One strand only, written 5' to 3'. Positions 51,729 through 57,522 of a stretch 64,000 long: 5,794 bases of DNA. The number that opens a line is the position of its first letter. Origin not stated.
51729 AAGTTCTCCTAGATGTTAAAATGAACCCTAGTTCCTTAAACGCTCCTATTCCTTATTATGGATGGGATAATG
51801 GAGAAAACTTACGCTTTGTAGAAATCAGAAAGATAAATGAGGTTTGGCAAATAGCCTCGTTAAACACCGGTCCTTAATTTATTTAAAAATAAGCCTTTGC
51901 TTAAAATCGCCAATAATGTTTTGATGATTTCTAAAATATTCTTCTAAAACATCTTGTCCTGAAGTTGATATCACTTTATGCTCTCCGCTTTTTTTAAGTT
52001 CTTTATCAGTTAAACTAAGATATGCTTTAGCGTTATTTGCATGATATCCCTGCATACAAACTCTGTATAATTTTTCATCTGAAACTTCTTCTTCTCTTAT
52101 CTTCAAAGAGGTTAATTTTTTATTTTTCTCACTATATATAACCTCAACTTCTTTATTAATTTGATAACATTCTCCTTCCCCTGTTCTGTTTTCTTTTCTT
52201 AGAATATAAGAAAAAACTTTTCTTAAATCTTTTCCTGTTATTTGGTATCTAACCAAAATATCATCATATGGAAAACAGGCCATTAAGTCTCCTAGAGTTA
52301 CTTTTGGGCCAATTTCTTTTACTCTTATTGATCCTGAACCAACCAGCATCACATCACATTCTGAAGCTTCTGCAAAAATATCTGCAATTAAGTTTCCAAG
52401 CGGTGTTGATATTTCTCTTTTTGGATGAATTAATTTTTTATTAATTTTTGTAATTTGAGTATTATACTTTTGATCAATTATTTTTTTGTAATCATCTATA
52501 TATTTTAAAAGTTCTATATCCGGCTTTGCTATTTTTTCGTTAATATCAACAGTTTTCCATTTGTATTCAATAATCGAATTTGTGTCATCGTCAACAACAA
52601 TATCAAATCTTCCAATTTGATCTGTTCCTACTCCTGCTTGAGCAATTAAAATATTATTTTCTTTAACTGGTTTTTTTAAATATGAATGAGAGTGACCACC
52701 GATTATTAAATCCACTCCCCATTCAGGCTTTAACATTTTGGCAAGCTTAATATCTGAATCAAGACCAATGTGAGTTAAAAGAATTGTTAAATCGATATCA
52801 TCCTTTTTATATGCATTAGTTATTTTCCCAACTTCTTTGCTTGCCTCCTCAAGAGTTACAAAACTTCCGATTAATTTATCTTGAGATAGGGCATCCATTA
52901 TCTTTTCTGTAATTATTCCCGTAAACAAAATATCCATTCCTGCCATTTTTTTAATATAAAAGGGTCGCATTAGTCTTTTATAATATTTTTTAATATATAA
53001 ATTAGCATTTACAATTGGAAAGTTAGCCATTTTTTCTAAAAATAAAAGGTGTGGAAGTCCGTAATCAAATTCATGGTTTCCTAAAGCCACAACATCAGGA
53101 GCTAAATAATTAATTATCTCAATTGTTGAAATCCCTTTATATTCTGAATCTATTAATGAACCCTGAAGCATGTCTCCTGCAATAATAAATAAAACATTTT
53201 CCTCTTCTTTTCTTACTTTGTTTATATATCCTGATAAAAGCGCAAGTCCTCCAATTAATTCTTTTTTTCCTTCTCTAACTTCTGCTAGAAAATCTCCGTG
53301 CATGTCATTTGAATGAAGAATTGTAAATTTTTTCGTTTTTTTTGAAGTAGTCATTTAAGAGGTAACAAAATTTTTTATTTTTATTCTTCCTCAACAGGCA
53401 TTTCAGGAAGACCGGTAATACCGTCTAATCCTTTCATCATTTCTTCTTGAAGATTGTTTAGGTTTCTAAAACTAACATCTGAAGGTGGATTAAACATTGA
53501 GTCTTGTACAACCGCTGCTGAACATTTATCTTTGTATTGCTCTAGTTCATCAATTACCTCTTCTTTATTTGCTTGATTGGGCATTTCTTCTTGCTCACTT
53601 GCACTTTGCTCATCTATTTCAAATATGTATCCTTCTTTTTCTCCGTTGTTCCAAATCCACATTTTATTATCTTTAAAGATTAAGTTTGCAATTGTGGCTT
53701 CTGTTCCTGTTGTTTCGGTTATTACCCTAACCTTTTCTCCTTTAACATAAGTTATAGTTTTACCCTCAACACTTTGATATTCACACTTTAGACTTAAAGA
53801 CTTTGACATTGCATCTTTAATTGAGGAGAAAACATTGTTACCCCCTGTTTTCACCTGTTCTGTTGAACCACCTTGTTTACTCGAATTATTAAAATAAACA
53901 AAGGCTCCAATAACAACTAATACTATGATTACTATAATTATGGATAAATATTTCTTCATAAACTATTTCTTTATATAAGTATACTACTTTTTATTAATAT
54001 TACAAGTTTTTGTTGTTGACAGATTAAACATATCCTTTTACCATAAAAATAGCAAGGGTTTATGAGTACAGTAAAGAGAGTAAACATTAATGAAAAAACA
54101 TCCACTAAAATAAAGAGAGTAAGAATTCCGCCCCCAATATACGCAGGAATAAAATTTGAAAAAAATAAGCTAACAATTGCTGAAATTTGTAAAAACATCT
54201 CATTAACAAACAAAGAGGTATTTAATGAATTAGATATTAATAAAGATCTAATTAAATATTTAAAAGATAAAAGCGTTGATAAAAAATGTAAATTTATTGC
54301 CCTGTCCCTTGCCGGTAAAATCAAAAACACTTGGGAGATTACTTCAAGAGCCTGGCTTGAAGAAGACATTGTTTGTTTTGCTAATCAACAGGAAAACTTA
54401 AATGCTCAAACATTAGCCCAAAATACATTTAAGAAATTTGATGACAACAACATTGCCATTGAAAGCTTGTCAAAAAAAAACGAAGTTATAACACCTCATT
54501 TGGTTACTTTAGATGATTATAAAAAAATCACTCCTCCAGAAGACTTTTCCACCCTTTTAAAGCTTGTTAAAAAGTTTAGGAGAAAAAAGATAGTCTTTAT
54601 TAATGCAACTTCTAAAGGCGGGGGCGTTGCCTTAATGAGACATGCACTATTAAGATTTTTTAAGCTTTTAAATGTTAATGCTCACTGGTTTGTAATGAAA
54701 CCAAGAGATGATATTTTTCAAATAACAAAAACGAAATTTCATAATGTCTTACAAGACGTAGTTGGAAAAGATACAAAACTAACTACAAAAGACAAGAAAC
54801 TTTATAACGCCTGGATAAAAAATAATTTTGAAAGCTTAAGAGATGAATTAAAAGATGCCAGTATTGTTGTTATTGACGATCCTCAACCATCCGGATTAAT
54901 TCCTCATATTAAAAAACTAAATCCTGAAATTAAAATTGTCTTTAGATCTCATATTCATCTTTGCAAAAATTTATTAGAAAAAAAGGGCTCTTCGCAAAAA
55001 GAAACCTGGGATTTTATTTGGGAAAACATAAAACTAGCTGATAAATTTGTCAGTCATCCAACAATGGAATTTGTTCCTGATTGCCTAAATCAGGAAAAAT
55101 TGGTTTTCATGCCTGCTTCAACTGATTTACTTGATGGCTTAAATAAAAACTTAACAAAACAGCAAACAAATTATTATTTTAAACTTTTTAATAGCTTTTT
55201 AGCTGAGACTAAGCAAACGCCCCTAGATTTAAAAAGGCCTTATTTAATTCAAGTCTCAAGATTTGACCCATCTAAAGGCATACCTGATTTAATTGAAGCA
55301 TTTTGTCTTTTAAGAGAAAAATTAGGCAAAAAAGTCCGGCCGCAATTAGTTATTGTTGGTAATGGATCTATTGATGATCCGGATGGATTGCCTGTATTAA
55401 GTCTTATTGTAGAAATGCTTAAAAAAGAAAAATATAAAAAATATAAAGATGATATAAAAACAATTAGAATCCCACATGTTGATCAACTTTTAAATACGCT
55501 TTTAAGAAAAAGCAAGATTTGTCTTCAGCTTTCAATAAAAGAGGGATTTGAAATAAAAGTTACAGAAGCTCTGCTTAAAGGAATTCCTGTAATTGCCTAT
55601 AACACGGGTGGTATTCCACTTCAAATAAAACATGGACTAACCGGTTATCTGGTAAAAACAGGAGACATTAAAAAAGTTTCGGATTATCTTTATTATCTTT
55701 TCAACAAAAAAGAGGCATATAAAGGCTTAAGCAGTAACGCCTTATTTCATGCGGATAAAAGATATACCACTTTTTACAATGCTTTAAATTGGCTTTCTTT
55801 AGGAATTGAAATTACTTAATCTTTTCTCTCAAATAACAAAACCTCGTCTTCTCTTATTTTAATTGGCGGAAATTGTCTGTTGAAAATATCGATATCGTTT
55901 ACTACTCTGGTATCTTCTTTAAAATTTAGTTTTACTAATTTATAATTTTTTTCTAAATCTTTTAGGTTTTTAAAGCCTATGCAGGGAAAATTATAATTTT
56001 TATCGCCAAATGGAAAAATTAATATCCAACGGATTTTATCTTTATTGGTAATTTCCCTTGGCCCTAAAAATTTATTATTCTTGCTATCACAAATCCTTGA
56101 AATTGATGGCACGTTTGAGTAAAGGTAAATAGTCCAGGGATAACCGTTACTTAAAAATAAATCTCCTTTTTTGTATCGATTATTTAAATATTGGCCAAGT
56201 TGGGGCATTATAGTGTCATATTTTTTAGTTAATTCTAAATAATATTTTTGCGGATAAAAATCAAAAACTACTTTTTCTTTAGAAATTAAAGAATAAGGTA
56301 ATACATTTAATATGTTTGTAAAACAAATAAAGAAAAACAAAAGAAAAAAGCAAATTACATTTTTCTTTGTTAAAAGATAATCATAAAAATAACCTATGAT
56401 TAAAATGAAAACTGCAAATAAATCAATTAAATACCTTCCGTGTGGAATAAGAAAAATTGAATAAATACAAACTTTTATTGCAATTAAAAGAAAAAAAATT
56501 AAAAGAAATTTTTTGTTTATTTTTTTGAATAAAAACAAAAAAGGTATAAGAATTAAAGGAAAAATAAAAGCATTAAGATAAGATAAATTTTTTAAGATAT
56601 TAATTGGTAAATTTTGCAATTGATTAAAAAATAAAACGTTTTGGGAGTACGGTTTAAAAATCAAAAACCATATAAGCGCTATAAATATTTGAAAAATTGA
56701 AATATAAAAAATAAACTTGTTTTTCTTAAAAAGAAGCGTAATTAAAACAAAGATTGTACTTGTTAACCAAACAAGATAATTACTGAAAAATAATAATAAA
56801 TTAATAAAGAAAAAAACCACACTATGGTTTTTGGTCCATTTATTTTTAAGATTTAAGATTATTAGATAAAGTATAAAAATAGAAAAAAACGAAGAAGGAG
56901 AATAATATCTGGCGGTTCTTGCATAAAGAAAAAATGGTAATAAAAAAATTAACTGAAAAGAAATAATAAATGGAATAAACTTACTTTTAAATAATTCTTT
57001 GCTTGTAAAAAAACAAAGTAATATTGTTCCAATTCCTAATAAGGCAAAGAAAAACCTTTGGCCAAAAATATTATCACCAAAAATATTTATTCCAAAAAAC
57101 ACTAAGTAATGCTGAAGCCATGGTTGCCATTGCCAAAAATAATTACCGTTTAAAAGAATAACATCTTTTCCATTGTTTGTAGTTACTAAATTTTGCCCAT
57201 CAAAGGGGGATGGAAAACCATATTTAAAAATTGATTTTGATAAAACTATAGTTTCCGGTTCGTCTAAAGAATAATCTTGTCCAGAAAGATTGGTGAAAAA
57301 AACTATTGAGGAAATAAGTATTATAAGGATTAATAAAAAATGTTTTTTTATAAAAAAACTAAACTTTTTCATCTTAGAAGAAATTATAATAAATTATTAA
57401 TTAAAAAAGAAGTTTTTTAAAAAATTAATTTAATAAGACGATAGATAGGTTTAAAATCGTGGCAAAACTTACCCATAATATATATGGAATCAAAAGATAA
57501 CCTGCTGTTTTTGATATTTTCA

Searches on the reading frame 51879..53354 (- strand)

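Call 13: search_protein_families(library=pfam, proteins=[window:51879-53354:-], max_evalue=0.001)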
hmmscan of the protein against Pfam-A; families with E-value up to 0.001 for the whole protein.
window:51879-53354:- (491 aa): 2 families
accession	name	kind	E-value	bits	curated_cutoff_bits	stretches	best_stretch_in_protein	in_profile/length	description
PF02872.23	5_nucleotid_C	-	7.8e-19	68.8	23.6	1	310-444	15-152/158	5'-nucleotidase, C-terminal domain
PF00149.33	Metallophos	-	1.9e-15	58.2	21.5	1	11-225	2-191/191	Calcineurin-like phosphoesterase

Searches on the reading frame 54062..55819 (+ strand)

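Call 13: search_protein_families(library=pfam, proteins=[window:54062-55819:+], max_evalue=0.001)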
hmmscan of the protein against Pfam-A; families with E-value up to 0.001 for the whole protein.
window:54062-55819:+ (585 aa): 4 families
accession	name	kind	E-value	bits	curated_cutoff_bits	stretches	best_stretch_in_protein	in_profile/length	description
PF21269.3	TreT_GT1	-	8.7e-35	120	27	1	180-337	2-142/144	Trehalose synthase, N-terminal domain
PF00534.26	Glycos_transf_1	-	2.4e-25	89.5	26.4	1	383-560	6-169/172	Glycosyl transferases group 1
PF13692.12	Glyco_trans_1_4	-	2.7e-18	67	27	1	393-546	2-139/142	Glycosyl transferases group 1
PF20706.3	GT4-conflict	-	5.5e-06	26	26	1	382-520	187-318/385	Family 4 Glycosyltransferase in conflict systems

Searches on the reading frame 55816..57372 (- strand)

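Call 13: search_protein_families(library=pfam, proteins=[window:55816-57372:-], max_evalue=0.001)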
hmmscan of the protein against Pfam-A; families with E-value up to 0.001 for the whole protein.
window:55816-57372:- (518 aa): 1 family
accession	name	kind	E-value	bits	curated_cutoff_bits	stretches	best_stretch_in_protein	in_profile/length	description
PF21103.3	PH1_SSRP1-like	-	0.00015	22.1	27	0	307-345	11-49/130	SSRP1 PH domain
